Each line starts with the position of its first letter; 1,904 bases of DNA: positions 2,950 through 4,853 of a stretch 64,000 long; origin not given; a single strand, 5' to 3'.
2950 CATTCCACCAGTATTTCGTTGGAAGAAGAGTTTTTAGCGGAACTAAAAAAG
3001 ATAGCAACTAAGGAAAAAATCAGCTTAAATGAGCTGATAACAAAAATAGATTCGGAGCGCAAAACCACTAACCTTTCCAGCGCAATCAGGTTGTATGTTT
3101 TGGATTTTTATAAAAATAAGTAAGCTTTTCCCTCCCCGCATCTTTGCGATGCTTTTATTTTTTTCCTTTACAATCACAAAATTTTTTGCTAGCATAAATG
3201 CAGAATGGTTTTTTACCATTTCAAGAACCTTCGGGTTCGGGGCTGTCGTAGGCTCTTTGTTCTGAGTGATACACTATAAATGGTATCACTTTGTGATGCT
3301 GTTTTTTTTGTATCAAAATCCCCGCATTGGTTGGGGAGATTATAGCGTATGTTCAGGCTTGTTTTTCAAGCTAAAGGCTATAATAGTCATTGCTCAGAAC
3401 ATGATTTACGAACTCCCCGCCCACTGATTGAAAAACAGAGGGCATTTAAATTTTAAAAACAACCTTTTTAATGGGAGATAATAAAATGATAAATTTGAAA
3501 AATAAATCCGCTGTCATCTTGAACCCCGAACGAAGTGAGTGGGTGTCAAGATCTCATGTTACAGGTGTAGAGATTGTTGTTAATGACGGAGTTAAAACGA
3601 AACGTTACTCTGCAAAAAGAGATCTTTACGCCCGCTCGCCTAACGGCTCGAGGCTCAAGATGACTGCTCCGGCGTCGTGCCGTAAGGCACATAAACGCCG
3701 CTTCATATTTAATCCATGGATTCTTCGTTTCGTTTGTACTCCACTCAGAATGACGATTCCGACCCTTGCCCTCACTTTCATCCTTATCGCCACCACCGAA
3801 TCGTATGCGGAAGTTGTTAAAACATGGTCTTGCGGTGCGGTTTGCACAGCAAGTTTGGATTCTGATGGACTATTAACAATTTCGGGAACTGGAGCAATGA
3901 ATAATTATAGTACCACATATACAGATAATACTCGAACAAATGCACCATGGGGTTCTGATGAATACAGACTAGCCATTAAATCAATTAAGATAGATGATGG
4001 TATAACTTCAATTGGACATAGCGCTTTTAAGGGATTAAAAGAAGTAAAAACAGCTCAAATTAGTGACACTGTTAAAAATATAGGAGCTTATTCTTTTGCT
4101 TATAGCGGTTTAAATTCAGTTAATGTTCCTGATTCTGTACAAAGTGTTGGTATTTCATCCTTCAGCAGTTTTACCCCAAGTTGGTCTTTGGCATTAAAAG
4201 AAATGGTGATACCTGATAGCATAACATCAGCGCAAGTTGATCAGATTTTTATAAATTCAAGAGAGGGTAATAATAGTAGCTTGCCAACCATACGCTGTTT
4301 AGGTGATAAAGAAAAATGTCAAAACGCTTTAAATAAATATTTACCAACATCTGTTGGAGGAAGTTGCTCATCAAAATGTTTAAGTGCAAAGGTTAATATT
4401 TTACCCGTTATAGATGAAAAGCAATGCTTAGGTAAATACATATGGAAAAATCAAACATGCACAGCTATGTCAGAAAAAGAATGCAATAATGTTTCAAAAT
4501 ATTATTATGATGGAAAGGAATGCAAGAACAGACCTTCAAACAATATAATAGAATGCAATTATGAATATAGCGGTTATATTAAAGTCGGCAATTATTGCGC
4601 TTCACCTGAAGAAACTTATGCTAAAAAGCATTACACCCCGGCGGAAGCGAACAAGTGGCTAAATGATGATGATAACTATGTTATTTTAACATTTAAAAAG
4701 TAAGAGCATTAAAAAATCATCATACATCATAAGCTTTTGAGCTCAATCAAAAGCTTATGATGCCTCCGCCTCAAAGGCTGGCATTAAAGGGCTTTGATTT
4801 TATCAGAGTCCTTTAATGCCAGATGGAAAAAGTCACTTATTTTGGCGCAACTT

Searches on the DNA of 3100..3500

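Call 56: search_with_rna_model(model_id=R1, source=window, start=3100, end=3500, max_evalue=1, filters=off, show_alignments=1)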
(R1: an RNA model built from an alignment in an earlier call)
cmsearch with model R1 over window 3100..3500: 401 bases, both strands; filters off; matches with E-value up to 1: 1.
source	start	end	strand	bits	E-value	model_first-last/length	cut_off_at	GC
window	3237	3424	+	27.5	6.8e-07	1-159/159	no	0.42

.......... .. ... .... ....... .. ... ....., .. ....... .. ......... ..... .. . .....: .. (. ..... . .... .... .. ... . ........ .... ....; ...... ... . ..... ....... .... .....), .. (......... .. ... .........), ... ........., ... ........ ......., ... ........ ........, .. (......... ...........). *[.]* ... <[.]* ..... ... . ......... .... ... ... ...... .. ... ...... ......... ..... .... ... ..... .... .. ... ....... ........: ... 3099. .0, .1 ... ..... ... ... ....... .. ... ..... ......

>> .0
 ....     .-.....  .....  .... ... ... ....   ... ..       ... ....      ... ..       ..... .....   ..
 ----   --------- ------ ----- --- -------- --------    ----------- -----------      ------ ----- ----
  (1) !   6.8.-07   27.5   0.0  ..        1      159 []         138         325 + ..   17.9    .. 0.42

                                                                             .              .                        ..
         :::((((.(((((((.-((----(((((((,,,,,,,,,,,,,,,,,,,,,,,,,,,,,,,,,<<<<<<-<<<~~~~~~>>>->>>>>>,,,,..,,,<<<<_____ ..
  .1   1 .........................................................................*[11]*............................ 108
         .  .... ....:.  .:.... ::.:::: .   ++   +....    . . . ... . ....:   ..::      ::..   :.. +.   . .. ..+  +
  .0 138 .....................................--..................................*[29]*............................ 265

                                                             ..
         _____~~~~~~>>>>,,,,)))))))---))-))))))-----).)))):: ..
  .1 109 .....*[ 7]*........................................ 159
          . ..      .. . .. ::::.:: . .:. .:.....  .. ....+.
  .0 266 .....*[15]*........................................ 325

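Call 70: search_rna_families(source=window, start=3150, end=3480, threshold=evalue, max_evalue=10, show_alignments=1)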
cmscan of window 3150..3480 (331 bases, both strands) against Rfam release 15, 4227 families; matches with E-value up to 10: 7.
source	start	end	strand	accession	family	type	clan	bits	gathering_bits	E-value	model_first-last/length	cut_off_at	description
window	3269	3313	+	RF04275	mir-2733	Gene; miRNA;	CL00142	17.3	72.9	1.1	1-81/81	no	mir-2733 microRNA precursor family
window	3150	3162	+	RF02162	XIST_A_REPEAT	Gene; sRNA;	-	16.9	33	0.15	25-37/37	5'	XIST RNA A repeat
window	3234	3336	-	RF00082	SraG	Gene; sRNA;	-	15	50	3.3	1-177/177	no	SraG RNA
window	3329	3388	+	RF03071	Sodium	Cis-reg; riboswitch;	-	14.7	40.5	1.1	1-55/55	no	Na+ riboswitch aptamer (DUF1646)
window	3187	3349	+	RF01889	lincRNA-p21_1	Gene; lncRNA;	-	14.1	75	2.3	1-174/174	no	LincRNA-p21 conserved region 1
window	3206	3311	+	RF02150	MESTIT1_3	Gene; lncRNA;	-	11.7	60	4.2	1-99/99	no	MEST intronic transcript 1, antisense RNA conserved region 3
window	3171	3266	+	RF01498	Afu_190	Gene; snRNA; snoRNA; CD-box;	-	11.3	35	6.6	1-100/100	no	A. fumigatus snoRNA Afu_190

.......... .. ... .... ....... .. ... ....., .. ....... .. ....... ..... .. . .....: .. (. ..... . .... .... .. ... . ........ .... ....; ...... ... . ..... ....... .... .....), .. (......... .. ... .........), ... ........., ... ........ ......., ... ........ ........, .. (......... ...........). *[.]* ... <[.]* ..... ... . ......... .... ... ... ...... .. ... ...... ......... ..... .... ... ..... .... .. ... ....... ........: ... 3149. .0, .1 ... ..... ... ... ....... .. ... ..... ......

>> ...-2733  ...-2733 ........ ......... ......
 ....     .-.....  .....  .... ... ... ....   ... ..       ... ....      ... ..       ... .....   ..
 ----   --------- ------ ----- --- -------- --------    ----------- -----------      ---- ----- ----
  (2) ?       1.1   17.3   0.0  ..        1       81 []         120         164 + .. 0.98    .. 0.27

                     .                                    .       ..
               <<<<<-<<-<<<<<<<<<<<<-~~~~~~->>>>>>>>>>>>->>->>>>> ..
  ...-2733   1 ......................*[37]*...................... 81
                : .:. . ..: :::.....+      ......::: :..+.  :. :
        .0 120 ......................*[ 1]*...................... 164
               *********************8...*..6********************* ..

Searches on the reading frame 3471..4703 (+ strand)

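Call 13: search_protein_families(library=pfam, proteins=[window:3471-4703:+], max_evalue=0.01)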
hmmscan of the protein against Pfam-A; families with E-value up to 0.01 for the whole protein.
window:3471-4703:+ (410 aa): 1 family
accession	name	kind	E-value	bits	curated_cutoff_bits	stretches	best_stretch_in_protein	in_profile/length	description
PF13306.12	LRR_5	-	8.3e-14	52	27.7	1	168-255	12-94/127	BspA type Leucine rich repeat region (6 copies)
